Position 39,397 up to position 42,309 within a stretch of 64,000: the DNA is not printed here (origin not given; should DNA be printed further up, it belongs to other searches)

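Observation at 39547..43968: Three-gene module: XRE-ImmA/IrrE protease-regulator, a 182-aa unknown, and an 870-aa protein with a FokI-type cleavage domain but no cognate methyltransferase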

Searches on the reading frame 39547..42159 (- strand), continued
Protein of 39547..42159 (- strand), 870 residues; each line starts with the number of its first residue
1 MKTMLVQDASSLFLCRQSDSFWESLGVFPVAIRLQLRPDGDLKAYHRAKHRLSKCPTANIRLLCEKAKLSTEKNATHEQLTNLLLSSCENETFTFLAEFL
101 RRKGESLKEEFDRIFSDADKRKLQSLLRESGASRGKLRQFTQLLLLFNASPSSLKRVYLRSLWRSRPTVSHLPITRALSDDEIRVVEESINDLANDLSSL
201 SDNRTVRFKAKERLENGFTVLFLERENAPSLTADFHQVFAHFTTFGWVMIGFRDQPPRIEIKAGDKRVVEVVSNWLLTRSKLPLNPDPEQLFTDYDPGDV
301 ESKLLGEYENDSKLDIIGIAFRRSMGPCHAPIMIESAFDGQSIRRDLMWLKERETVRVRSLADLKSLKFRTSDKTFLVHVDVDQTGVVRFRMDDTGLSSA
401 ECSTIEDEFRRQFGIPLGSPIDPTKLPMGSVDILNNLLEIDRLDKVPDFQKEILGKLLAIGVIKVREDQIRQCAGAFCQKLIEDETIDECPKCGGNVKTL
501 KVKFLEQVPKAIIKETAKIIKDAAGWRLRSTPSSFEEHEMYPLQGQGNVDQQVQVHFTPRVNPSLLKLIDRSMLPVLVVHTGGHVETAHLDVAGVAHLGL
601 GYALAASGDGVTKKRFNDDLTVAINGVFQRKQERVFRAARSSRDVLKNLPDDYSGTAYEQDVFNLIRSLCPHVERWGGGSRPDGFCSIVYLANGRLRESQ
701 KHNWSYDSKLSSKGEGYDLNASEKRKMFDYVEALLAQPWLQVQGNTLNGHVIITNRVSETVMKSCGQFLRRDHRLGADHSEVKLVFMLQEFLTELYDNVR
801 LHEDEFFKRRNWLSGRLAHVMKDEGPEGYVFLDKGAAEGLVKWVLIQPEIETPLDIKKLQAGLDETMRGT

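Call 114: get_annotated_region(hit=H8, flank=5000)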
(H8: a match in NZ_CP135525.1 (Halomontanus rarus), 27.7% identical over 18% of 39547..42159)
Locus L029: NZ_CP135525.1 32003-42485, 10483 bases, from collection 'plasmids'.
description: Halomontanus rarus strain KZCA124 plasmid unnamed3, complete sequence
organism: Halomontanus rarus (NCBI taxid 3034020)
taxonomy: Archaea; Euryarchaeota; Halobacteria; Halobacteriales; Natrialbaceae; Halomontanus; Halomontanus rarus
host: -; source: Salt lake,Salt lake; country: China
typing (MOB-suite, as given by PLSDB): non-mobilizable; mating-pair formation MPF_T
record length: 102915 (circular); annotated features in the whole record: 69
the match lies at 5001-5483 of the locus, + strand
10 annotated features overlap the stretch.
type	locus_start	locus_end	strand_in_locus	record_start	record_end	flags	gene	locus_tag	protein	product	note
CDS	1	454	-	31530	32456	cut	-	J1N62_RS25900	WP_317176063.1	ArdC-like ssDNA-binding domain-containing protein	-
CDS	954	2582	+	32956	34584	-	-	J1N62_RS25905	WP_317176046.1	reverse transcriptase domain-containing protein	-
CDS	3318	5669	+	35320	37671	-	-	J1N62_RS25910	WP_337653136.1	hypothetical protein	-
CDS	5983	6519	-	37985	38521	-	-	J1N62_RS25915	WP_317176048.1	transcription factor TFIIS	-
CDS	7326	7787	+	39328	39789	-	-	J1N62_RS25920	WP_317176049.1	J domain-containing protein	-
CDS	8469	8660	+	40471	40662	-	-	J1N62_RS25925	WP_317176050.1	hypothetical protein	-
CDS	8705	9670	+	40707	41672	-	-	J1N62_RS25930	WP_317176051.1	hypothetical protein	-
CDS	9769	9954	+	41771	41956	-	-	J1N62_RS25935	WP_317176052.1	hypothetical protein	-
CDS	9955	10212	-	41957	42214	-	-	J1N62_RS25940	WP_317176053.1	hypothetical protein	-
CDS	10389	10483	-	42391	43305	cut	-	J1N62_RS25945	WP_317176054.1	transcription initiation factor IIB family protein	-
